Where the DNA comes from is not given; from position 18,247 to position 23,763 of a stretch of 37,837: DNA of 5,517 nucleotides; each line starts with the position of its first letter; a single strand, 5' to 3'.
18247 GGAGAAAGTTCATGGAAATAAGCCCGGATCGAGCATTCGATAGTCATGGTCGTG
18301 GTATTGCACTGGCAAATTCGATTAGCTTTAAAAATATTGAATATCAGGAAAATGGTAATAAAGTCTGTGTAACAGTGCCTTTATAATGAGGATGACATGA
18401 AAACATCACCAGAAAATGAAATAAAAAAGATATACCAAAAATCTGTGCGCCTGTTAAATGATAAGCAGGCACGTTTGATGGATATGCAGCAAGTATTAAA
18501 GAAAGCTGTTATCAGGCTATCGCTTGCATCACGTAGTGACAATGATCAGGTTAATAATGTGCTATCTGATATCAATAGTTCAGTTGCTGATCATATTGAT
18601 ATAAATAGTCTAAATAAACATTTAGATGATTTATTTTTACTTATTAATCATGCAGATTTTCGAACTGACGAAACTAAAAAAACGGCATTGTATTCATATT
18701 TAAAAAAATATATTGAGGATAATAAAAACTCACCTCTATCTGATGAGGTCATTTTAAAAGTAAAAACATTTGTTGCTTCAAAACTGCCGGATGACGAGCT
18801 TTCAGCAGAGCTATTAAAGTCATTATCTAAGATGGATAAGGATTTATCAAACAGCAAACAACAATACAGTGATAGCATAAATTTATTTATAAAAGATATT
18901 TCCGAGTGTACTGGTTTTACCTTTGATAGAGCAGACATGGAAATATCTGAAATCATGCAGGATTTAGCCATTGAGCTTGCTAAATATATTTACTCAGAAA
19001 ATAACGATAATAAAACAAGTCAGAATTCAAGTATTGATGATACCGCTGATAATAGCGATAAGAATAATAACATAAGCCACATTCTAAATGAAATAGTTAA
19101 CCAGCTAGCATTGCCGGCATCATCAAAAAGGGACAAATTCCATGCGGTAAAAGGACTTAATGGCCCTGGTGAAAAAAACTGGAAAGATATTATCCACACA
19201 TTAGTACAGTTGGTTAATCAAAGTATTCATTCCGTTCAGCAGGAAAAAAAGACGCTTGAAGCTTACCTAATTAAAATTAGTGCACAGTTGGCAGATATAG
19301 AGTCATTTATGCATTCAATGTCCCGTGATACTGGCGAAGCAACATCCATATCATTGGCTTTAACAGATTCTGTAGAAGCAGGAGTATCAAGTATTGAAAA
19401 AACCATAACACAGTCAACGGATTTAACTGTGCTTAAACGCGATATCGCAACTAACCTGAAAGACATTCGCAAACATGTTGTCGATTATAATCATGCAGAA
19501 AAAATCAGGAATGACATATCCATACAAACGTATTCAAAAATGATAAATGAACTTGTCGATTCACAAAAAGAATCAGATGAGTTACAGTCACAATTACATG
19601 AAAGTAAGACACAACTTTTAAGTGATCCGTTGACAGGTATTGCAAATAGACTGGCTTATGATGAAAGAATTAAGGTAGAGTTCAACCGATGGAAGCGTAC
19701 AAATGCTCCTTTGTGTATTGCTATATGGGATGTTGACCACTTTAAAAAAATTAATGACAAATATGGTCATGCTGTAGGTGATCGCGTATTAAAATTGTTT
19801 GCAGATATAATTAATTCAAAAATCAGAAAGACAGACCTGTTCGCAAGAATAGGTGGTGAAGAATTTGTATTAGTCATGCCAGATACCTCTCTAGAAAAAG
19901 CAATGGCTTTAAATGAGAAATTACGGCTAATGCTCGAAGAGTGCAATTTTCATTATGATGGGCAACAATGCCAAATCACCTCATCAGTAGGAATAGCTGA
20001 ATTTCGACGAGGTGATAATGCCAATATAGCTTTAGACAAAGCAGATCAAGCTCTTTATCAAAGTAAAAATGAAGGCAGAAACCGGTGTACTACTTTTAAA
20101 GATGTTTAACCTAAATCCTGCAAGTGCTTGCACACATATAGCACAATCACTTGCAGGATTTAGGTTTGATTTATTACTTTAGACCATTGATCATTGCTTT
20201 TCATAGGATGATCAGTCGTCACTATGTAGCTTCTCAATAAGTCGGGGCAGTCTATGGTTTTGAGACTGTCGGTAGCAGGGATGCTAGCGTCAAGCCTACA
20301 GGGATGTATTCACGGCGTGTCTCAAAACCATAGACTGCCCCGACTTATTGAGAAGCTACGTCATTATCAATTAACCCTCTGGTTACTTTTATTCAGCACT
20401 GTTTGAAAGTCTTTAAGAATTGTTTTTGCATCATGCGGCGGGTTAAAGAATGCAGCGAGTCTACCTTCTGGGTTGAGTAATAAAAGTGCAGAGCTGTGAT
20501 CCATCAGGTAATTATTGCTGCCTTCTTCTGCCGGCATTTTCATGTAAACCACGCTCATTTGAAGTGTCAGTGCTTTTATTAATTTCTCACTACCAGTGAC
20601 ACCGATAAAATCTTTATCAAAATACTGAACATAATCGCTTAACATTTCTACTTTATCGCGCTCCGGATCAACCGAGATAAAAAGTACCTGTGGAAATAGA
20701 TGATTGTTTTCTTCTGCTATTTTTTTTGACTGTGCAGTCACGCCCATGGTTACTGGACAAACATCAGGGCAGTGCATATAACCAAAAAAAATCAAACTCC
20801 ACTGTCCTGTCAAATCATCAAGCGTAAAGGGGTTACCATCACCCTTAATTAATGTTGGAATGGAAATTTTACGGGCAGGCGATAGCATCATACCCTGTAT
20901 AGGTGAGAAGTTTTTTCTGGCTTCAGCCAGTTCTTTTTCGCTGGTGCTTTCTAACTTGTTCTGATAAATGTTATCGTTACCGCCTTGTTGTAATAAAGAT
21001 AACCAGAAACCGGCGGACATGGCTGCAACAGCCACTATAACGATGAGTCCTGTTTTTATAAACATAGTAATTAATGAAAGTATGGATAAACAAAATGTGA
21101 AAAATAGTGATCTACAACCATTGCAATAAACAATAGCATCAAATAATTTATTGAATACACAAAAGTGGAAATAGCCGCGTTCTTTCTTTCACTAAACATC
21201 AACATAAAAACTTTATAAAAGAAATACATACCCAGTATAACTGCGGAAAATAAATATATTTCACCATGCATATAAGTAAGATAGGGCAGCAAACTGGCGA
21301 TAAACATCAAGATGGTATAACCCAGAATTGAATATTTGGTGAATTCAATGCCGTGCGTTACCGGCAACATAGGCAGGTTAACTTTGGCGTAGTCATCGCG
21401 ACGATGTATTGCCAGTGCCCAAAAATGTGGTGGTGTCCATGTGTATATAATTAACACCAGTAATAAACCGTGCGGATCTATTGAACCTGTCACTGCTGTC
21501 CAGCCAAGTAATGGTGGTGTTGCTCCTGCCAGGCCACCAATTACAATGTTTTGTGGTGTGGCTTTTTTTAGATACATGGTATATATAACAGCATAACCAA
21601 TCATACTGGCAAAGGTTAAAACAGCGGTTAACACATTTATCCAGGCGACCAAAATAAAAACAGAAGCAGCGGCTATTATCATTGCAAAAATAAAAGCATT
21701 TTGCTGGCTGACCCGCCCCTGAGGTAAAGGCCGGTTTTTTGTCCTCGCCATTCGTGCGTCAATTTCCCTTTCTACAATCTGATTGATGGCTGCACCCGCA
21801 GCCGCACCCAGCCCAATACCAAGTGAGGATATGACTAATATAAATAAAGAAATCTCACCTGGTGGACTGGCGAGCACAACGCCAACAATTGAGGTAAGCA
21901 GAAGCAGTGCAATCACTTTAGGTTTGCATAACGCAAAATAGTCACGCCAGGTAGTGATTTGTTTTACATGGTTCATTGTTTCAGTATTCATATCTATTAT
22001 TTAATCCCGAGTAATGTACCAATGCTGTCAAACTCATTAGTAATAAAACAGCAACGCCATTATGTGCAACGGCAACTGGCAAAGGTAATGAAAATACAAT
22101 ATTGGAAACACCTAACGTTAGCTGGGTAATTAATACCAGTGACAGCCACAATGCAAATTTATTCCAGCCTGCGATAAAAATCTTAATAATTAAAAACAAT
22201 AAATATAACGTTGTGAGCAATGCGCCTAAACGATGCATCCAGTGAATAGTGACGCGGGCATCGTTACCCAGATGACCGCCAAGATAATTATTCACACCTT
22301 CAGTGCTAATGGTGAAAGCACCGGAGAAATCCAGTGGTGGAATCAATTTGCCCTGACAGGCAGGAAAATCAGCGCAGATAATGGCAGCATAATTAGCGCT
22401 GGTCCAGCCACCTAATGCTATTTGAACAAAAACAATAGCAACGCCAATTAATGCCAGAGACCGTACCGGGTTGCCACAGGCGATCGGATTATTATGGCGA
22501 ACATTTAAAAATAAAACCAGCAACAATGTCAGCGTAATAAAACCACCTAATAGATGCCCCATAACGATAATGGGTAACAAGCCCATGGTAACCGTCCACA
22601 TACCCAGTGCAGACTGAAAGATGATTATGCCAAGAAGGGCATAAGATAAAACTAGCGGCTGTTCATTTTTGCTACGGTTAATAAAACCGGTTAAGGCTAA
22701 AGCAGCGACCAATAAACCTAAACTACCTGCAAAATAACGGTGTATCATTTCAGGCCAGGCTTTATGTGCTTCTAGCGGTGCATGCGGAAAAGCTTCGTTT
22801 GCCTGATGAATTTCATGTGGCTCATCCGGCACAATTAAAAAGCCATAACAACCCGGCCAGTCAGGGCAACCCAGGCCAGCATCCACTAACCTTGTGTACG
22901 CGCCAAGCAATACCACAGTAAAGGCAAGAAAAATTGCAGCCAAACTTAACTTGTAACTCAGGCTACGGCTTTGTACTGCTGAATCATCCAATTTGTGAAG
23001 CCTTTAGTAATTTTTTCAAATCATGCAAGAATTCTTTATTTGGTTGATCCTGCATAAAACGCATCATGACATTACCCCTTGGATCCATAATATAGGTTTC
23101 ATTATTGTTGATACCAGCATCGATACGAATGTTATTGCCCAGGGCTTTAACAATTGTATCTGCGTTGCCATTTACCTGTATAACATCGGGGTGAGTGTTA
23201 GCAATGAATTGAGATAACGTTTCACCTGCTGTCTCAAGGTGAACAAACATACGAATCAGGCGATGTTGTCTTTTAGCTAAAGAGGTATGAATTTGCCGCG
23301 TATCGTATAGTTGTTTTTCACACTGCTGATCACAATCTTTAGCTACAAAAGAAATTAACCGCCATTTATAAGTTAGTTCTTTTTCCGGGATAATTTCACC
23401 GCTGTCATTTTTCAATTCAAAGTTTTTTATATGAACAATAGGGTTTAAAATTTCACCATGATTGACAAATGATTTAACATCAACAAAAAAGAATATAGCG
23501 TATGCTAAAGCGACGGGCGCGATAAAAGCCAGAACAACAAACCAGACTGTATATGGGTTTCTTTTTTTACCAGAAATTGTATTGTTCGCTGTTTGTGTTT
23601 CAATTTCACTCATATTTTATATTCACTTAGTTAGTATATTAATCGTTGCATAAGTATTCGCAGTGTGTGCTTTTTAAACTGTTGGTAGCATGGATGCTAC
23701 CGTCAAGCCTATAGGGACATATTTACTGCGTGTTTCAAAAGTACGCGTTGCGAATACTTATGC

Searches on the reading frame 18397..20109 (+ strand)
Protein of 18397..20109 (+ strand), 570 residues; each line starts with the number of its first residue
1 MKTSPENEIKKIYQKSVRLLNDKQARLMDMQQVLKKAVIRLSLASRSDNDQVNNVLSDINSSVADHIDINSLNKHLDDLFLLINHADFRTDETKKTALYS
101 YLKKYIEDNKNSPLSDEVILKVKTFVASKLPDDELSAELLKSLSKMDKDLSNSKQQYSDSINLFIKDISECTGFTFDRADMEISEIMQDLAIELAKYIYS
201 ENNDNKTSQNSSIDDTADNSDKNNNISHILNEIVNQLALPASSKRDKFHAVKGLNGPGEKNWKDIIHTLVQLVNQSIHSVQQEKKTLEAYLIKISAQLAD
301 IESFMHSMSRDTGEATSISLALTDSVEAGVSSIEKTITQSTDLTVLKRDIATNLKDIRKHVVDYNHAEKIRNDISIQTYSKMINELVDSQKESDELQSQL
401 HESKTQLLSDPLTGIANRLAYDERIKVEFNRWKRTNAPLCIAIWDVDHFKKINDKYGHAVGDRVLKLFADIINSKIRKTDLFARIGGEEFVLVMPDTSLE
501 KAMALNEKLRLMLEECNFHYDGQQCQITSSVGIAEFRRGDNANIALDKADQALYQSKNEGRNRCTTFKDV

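Call 4: search_protein_families(library=pfam, proteins=[window:18397-20109:+])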
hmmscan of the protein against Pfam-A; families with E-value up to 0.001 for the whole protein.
window:18397-20109:+ (570 aa): 2 families
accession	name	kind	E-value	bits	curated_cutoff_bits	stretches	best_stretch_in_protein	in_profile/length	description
PF00990.26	GGDEF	-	1.4e-44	152.2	23.8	1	409-563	3-161/161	Diguanylate cyclase, GGDEF domain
PF20975.2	DGCcoil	-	1.1e-05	25.2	26.7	1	10-362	13-330/359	DGC-associated coil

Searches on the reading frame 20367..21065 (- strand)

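Call 6: search_protein_families(library=pfam, proteins=[window:20367-21065:-])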
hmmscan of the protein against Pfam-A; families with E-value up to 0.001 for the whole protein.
window:20367-21065:- (232 aa): 1 family
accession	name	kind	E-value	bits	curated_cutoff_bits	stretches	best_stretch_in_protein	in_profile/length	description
PF02630.20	SCO1-SenC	-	3.9e-37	127.7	22.8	1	71-202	5-133/134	SCO1/SenC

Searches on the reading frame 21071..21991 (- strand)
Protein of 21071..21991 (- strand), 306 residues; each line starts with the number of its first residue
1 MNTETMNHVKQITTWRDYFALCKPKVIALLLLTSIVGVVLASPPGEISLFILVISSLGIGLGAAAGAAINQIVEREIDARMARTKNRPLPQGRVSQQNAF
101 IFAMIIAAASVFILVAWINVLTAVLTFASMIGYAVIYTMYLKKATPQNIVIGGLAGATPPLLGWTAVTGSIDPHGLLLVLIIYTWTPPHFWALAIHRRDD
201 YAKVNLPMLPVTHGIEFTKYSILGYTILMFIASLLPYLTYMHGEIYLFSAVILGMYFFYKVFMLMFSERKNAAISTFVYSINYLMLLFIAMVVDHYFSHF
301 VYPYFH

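Call 6: search_protein_families(library=pfam, proteins=[window:21071-21991:-])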
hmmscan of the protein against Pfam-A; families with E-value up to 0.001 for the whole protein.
window:21071-21991:- (306 aa): 1 family
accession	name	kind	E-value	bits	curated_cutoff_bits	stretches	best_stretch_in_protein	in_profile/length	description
PF01040.23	UbiA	-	1.4e-66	224.8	34.2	1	30-277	1-244/250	UbiA prenyltransferase family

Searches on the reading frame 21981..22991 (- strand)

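Call 6: search_protein_families(library=pfam, proteins=[window:21981-22991:-])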
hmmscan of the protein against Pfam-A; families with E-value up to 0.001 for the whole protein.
window:21981-22991:- (336 aa): 1 family
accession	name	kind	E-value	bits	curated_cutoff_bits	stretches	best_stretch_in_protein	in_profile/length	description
PF02628.20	COX15-CtaA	-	1.9e-78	264.2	29.9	1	15-321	3-321/322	Cytochrome oxidase assembly protein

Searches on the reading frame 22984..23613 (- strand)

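Call 7: search_protein_families(library=pfam, proteins=[window:22984-23613:-])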
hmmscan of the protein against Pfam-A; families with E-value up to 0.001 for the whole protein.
window:22984-23613:- (209 aa): 2 families
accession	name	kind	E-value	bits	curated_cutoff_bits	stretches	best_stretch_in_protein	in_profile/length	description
PF02630.20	SCO1-SenC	-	8e-09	36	22.8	1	63-177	2-120/134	SCO1/SenC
PF00578.27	AhpC-TSA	-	1.6e-05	25.2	26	1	62-182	5-121/124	AhpC/TSA family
